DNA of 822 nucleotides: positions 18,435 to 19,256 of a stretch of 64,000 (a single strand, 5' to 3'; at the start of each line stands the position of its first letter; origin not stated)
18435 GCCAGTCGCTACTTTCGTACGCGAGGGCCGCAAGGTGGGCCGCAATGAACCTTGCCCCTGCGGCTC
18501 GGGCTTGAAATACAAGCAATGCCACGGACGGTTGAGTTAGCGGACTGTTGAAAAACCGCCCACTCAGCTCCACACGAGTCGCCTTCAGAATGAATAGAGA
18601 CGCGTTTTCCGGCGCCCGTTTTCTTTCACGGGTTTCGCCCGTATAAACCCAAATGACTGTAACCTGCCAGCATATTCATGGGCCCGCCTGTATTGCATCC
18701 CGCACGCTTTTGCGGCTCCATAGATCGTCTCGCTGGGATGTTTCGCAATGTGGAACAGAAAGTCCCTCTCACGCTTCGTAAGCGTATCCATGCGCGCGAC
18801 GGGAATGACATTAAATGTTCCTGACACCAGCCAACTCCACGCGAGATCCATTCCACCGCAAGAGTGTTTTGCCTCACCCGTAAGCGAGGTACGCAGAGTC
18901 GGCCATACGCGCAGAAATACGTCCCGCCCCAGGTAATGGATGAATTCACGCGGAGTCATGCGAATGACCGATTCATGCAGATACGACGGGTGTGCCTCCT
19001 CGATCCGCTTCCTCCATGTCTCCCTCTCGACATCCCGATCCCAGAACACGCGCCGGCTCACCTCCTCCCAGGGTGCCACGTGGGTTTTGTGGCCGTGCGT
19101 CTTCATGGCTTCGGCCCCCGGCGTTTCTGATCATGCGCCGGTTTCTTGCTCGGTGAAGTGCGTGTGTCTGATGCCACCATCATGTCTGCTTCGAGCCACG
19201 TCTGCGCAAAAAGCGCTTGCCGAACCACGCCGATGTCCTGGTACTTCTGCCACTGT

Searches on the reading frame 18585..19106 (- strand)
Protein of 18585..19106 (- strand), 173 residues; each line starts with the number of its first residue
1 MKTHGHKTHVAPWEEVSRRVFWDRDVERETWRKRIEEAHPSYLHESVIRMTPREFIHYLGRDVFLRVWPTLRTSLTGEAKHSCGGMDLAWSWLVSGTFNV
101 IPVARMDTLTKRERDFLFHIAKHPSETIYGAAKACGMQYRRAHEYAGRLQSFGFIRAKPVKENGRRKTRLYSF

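Call 4: search_protein_families(library=pfam, proteins=[window:18585-19106:-], max_evalue=1)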
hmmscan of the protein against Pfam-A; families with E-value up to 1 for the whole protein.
window:18585-19106:- (173 aa): 1 family
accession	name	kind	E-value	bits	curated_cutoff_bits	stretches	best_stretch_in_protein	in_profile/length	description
PF25212.1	HVO_A0114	-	9.7e-05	22.5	27.6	1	107-167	18-75/84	HVO_A0114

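Call 5: search_protein_families(library=padloc, proteins=[window:18585-19106:-], max_evalue=1)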
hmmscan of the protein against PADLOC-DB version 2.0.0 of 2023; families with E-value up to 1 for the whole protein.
window:18585-19106:- (173 aa): 1 family
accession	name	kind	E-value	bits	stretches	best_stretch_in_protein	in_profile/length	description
PDLC03963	SoFic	-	0.015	12.7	1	110-171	292-351/361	-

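Call 6: search_protein_families(library=ncbifam, proteins=[window:18585-19106:-], max_evalue=1)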
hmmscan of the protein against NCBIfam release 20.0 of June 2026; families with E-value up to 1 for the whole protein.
window:18585-19106:- (173 aa): 0 families

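Call 7: find_homologous_proteins(query=window:18585-19106:-)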
Query window:18585-19106:- (173 aa): 1 proteins with E <= 0.001 among 9 candidates.
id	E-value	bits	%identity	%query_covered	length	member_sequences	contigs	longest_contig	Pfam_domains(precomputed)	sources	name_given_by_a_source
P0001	5.2e-116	403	100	100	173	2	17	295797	-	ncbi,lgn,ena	-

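Call 16: search_protein_representatives(protein=window:18585-19106:-)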
Query: 173 residues. Proteins with E-value up to 0.001 (for the whole library): 82; up to 1e-10: 43; up to 1e-30: 5. The best 82 are listed.
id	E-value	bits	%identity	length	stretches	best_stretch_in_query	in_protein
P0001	1.7e-116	402.6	100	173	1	1-173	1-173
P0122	4.4e-38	147.1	45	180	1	11-172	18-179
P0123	1.8e-37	145.1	46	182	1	12-171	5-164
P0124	1.5e-33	132.3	42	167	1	10-171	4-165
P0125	6.5e-31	123.8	38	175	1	10-172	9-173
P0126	2.6e-30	121.8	38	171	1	9-171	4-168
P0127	2.1e-29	118.8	36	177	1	8-172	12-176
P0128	1.4e-27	112.9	39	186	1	12-172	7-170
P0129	2.6e-27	112.0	37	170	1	8-172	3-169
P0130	5.3e-27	111.0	37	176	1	13-168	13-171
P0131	9.6e-27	110.2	41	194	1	9-171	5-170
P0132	1.9e-26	109.2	46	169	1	40-171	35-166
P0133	8.2e-26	107.1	37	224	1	12-171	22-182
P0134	2.1e-25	105.8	47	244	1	11-132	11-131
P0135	2.3e-22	95.9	45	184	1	7-118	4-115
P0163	8.5e-11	58.2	31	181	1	12-166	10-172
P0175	6.0e-07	45.7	24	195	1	17-172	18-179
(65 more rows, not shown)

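Call 17: find_encoding_contigs(protein=P0001, flank=6000, max_places=6)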
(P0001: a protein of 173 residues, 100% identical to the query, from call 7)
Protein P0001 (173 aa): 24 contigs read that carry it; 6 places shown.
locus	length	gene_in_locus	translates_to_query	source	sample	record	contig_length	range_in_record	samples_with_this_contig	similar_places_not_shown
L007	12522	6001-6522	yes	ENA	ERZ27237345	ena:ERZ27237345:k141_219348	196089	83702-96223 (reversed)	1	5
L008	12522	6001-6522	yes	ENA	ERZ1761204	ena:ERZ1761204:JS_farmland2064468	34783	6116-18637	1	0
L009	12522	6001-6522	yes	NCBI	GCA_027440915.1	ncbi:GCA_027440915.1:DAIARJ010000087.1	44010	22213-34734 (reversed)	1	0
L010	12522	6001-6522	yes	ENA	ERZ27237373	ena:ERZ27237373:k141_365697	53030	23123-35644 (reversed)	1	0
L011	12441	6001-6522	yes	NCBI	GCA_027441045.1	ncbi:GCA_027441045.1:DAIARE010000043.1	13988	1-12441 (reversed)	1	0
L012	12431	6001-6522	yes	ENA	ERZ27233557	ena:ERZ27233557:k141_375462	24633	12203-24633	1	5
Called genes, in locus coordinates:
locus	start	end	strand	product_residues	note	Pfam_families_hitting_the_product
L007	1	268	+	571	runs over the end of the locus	PF05157:MshEN, PF00437:T2SSE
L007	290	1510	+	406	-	PF28597:T2SSF_N, PF00482:T2SSF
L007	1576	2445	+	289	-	PF06750:A24_N_bact, PF01478:Peptidase_A24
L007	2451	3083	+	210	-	PF01121:CoaE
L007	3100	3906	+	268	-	PF07072:ZapD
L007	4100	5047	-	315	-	PF00293:NUDIX, PF14815:NUDIX_4, PF02581:TMP-TENI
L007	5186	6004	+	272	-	PF08843:AbiEii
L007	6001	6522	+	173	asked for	-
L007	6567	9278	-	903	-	PF07517:SecA_DEAD, PF00270:DEAD (faint), PF01043:SecA_PP_bind, PF21090:P-loop_SecA, PF07516:SecA_SW, PF02810:SEC-C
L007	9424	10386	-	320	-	PF01551:Peptidase_M23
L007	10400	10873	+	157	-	PF05258:DciA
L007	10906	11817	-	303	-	PF03331:LpxC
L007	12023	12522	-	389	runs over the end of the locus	PF00091:Tubulin, PF12327:FtsZ_C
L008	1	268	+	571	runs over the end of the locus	PF05157:MshEN, PF00437:T2SSE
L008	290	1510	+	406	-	PF28597:T2SSF_N, PF00482:T2SSF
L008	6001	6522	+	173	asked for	-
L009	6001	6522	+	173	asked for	-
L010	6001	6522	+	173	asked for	-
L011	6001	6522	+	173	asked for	-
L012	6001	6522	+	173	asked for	-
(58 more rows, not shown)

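Call 21: search_solved_structures(query=A1, max_evalue=10, show_alignments=3)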
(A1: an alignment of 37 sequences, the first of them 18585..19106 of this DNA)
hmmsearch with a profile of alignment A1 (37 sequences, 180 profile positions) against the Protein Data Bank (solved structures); distinct sequences matched with E-value up to 10: 31.
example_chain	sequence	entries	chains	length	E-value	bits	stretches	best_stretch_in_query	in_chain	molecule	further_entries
2lvs_A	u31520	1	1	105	0.0033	19.9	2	126-168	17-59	Putative uncharacterized protein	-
1uly_A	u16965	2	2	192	0.0057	19.1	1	109-167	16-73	hypothetical protein PH1932 | hypothetical transcription regulator protein, PH1932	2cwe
2x4h_A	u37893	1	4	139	0.0064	19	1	102-162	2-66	HYPOTHETICAL PROTEIN SSO2273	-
5eri_A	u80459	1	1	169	0.023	17.1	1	104-167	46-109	MarR family transcriptional regulator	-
1lj9_A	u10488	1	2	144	0.1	15.1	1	108-175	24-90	transcriptional regulator SlyA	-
2qww_A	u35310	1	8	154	0.1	15.1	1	86-163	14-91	Transcriptional regulator, MarR family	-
1mkm_A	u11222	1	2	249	0.11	15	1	113-163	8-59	IclR transcriptional regulator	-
5duk_A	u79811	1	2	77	0.11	14.9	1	114-167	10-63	putative DNA binding protein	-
9z71_A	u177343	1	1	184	0.16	14.4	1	113-162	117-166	Winged helix-turn-helix transcriptional regulator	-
8ab2_A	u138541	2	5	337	0.24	13.8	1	91-135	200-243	L-lactate dehydrogenase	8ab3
2eth_A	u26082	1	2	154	0.27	13.7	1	77-174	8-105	transcriptional regulator, putative, Mar family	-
2fbi_A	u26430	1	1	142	0.33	13.4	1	100-170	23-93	probable transcriptional regulator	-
3qph_A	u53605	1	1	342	0.4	13.1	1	127-161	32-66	TrmB, a global transcription regulator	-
4aih_A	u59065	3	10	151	0.45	12.9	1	109-174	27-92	TRANSCRIPTIONAL REGULATOR SLYA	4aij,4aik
6cmv_A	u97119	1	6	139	0.5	12.8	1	116-177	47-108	Transcriptional regulator Lrs14-like protein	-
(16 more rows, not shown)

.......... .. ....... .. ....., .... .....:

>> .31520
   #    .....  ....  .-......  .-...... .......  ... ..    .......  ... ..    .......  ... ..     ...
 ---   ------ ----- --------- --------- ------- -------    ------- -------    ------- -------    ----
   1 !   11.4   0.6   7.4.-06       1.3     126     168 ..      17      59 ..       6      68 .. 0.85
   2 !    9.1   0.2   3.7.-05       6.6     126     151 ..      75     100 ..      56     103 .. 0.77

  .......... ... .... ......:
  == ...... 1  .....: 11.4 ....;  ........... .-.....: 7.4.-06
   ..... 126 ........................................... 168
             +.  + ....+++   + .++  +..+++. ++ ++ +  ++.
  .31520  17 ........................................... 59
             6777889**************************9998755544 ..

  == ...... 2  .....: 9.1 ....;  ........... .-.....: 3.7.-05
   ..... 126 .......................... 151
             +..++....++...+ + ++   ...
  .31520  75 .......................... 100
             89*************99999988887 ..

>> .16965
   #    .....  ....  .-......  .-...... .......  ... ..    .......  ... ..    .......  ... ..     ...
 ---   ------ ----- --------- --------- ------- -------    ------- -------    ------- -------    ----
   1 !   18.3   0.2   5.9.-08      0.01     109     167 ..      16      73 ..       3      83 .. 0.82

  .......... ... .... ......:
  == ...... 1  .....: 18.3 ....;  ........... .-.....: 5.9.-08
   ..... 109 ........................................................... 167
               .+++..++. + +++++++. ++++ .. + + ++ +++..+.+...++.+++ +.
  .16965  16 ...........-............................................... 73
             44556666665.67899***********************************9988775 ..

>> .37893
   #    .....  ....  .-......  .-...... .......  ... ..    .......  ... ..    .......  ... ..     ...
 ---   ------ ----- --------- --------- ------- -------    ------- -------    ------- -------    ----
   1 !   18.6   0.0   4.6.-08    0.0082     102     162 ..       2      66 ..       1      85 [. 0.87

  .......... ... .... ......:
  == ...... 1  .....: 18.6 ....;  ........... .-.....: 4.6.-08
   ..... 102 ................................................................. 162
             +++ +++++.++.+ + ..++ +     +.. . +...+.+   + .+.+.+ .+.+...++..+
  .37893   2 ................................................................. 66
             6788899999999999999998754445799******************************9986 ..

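Call 35: find_related_loci(query=A3, collection=metagenome_contigs, flank=3000)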
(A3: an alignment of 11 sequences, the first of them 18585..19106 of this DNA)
Query A3 (173 aa) in metagenome_contigs; peptide patterns used: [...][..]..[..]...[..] (x = any residue, [..] = any of these).
65 stretches matched a pattern; 32 encode a relative of the query (tblastn E <= 1e-3); 32 distinct loci.
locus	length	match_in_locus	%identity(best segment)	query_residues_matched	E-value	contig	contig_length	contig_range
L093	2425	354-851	46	6-171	1e-48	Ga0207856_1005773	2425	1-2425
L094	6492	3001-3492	47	8-171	2e-47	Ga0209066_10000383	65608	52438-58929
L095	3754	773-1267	45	7-171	4e-46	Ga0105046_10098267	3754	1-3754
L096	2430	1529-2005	46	13-171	3e-44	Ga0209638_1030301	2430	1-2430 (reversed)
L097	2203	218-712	42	7-171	3e-43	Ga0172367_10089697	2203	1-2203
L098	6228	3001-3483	46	11-171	7e-43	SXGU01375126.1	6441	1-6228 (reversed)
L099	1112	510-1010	44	6-171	6e-45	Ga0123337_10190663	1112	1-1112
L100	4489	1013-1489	46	13-171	2e-42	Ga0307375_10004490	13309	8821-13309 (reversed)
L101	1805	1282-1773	45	8-171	3e-42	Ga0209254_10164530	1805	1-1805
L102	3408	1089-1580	42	8-171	1e-41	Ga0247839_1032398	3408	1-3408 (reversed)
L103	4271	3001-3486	46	10-171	2e-41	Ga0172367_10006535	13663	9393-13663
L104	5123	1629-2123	45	7-171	3e-41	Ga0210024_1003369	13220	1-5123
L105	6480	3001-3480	45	13-171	3e-41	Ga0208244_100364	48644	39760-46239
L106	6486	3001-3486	44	10-171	3e-41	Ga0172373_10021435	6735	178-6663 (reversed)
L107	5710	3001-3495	45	7-171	3e-41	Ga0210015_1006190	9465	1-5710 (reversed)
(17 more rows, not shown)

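Call 36: find_related_loci(query=A3, collection=viral_contigs, flank=5000)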
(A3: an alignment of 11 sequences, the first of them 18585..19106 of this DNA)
Query A3 (173 aa) in viral_contigs; peptide patterns used: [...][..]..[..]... (x = any residue, [..] = any of these).
8 stretches matched a pattern, but none encodes a relative of the query by tblastn (E <= 1e-3).

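Call 38: predict_structure(alignment_id=A2)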
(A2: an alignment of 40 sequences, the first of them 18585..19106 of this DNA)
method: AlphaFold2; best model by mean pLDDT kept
length: 173 residues; sequences in the alignment: 40
mean_pLDDT: 95.8   pTM: 0.88
mean pLDDT of the five models: 95.8, 95.6, 95.3, 95.3, 94.9
residues with pLDDT >= 90: 164; 70-90: 3; 50-70: 5; < 50: 1
segments of 3 or more residues with pLDDT < 50: none
pLDDT, mean of each block of 10 residues (from residue 1): 66 98 98 98 98 98 98 98 98 98 96 98 98 98 98 97 97 92
secondary structure, 60 per line:
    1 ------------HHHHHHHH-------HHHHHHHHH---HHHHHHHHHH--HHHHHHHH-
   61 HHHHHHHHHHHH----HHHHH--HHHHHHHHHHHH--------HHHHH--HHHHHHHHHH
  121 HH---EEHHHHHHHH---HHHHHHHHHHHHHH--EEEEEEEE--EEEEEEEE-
elements in order: H13-20 H28-36 H40-49 H52-59 H61-72 H77-81 H84-95 H104-108 H111-122 H128-135 H139-152 E155-162 E165-172

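Call 48: search_protein_families(library=pfam, alignment_id=A2, max_evalue=0.1)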
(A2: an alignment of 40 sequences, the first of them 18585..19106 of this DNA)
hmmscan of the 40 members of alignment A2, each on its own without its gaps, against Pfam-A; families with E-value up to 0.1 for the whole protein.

A. member 1, window:18585-19106:- (173 aa): 1 family
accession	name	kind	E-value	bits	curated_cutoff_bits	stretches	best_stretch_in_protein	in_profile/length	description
PF25212.1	HVO_A0114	-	9.7e-05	22.5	27.6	1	107-167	18-75/84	HVO_A0114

B. families by the number of members that match (of 40 scanned): 29 families (the first 25 are shown)
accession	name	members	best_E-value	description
PF25212.1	HVO_A0114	34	1.2e-13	HVO_A0114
PF01978.25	TrmB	17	1.6e-06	Sugar-specific transcriptional regulator TrmB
PF13412.12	HTH_24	6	3e-06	Winged helix-turn-helix DNA-binding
PF12802.13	MarR_2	5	0.00069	MarR family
PF13384.12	HTH_23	4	0.0093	Homeodomain-like domain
PF01047.28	MarR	3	1.1e-05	MarR family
PF13551.12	HTH_29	2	0.0065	Winged helix-turn helix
PF22194.2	F-93_WHD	2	0.0086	F-93, winged-helix domain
PF09339.16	HTH_IclR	2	0.083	IclR helix-turn-helix domain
PF02319.26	E2F_TDP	1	0.00027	E2F/DP family winged-helix DNA-binding domain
PF08279.18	HTH_11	1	0.00052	HTH domain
PF24266.1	HTH_HVO_0163_N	1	0.003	HVO_0163, N-terminal HTH domain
PF07943.18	PBP5_C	1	0.0069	Penicillin-binding protein 5, C-terminal domain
PF21984.2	DnaD_N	1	0.012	DnaD N-terminal domain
PF08311.18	Mad3_BUB1_I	1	0.013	Mad3/BUB1 homology region 1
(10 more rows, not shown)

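Call 70: search_protein_families(library=phrogs, proteins=[window:18585-19106:-], max_evalue=0.1)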
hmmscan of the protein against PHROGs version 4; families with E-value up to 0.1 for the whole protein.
window:18585-19106:- (173 aa): 0 families

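Call 71: search_dna_similar(query=window:18585-19106:-, collection=plasmids, mode=protein, max_evalue=0.001, max_rows=20)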
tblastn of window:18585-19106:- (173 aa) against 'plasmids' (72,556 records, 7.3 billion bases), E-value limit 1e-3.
Records with a match: 1; places in all: 1; records where one place covers at least 80% of the query: 1.
Best place of each record, by identity: <60% 1.
By first word of the organism name: Variovorax 1.
By predicted mobility (MOB-suite, as given by PLSDB): mobilizable 1.
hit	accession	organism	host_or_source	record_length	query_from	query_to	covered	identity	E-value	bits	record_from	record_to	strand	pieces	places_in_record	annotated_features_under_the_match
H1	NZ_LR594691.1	Variovorax sp. WDL1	linuron-contaminated soil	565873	11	173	94%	44.2%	4e-35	136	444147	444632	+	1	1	hypothetical protein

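Call 72: fold_search(model_id=the predicted structure, library=viral)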
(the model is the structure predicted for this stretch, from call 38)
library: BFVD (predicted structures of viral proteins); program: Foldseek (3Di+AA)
matches with E <= 10: 1439; with E <= 0.001: 0
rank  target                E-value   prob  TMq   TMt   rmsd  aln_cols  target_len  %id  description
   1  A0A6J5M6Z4            1.0e-03  1.00  0.36  0.57   2.0        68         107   26  MarR-type HTH domain containing protein [uncultured Caudovirales phage]
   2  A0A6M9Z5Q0            1.9e-03  1.00  0.37  0.25   2.5        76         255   17  (no name in the UniProt tables at hand)
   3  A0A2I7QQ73            2.0e-03  1.00  0.33  0.22   2.7        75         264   13  (no name in the UniProt tables at hand)
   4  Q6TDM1                2.5e-03  1.00  0.35  0.71   1.3        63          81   19  ORF E81 [Sulfolobus virus Kamchatka 1]
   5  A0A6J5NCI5            2.5e-03  1.00  0.34  0.31   2.4        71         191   15  Helix-turn-helix domain containing protein [uncultured Caudovirales phage]
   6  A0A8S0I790            2.5e-03  1.00  0.36  0.44   2.5        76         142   14  (no name in the UniProt tables at hand)
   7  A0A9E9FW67            3.1e-03  1.00  0.34  0.47   1.7        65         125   20  (no name in the UniProt tables at hand)
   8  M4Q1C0                3.3e-03  1.00  0.36  0.39   2.6        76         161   17  (no name in the UniProt tables at hand)
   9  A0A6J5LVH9            3.5e-03  1.00  0.34  0.12  14.1       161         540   15  Portal_PBSX, phage portal protein, PBSX family (Fragment) [uncultured Caudovirales phage]
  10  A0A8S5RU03            3.6e-03  1.00  0.35  0.70   1.6        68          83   15  (no name in the UniProt tables at hand)
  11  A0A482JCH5            6.3e-03  1.00  0.34  0.50   4.7        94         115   20  Helix-turn-helix DNA binding domain protein [Mycobacterium phage Pinnie]
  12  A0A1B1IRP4            6.7e-03  1.00  0.32  0.57   4.3        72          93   26  (no name in the UniProt tables at hand)
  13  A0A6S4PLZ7            6.7e-03  1.00  0.37  0.59   5.0        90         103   12  Uncharacterized protein [uncultured phage_MedDCM-OCT-S45-C18]
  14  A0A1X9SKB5            7.0e-03  1.00  0.37  0.75   1.8        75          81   21  Uncharacterized protein [Sulfolobus islandicus rod-shaped virus 11]
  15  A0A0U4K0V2            7.0e-03  1.00  0.32  0.61   2.2        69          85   17  HTH DNA binding domain protein [Arthrobacter phage Laroye]
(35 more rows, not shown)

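Call 73: get_annotated_region(hit=H1, flank=4000)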
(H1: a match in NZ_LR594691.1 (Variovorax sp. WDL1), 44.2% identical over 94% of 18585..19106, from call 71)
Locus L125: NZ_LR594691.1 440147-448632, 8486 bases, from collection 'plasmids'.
description: Variovorax sp. WDL1 plasmid 3
organism: Variovorax sp. WDL1 (NCBI taxid 207745)
taxonomy: Bacteria; Pseudomonadota; Betaproteobacteria; Burkholderiales; Comamonadaceae; Variovorax; Variovorax sp. WDL1
host: -; source: linuron-contaminated soil; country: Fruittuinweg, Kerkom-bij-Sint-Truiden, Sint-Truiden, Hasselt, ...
typing (MOB-suite, as given by PLSDB): mobilizable; relaxase MOBP,MOBP
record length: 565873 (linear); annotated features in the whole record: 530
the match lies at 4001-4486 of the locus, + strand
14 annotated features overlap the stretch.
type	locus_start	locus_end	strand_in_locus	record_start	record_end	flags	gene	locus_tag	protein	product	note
CDS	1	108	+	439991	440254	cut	-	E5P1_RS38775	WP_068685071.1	helix-turn-helix transcriptional regulator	-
CDS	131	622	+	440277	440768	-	-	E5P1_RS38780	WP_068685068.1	hypothetical protein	-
CDS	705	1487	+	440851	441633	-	-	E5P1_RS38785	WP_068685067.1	hypothetical protein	-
CDS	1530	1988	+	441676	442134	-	-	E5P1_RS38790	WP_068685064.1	hypothetical protein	-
CDS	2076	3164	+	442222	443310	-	-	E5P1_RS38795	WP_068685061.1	tyrosine-type recombinase/integrase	GO:0015074 - DNA integration [Evidence IEA]; GO:0006310 - DNA recombination [Evidence IEA]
CDS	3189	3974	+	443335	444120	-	-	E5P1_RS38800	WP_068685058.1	nucleotidyl transferase AbiEii/AbiGii toxin family protein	-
CDS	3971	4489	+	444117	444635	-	-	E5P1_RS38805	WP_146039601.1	hypothetical protein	-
CDS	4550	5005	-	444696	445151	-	-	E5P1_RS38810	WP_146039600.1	hypothetical protein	-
CDS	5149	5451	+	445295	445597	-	-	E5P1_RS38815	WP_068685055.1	hypothetical protein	-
CDS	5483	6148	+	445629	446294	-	-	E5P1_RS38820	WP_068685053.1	hypothetical protein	-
CDS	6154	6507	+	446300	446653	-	-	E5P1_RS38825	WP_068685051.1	hypothetical protein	-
CDS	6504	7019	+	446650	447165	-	-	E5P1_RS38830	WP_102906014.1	hypothetical protein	-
CDS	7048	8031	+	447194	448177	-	-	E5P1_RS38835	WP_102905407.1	IS5 family transposase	-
CDS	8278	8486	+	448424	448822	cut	-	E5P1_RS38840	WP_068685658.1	hypothetical protein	-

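Call 87: find_encoding_contigs(protein=P0163, flank=3000, max_places=2)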
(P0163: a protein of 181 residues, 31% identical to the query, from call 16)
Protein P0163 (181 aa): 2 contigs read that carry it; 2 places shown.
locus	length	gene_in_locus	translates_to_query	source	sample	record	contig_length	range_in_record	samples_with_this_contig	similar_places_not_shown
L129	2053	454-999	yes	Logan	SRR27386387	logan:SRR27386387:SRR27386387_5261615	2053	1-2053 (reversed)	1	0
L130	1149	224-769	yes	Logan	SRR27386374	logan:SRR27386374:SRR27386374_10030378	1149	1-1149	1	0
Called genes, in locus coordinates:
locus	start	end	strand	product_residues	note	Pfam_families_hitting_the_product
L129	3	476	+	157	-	?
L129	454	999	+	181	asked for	PF25212:HVO_A0114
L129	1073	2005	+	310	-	PF00882:Zn_dep_PLPC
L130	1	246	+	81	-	?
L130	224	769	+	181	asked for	PF25212:HVO_A0114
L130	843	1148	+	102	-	?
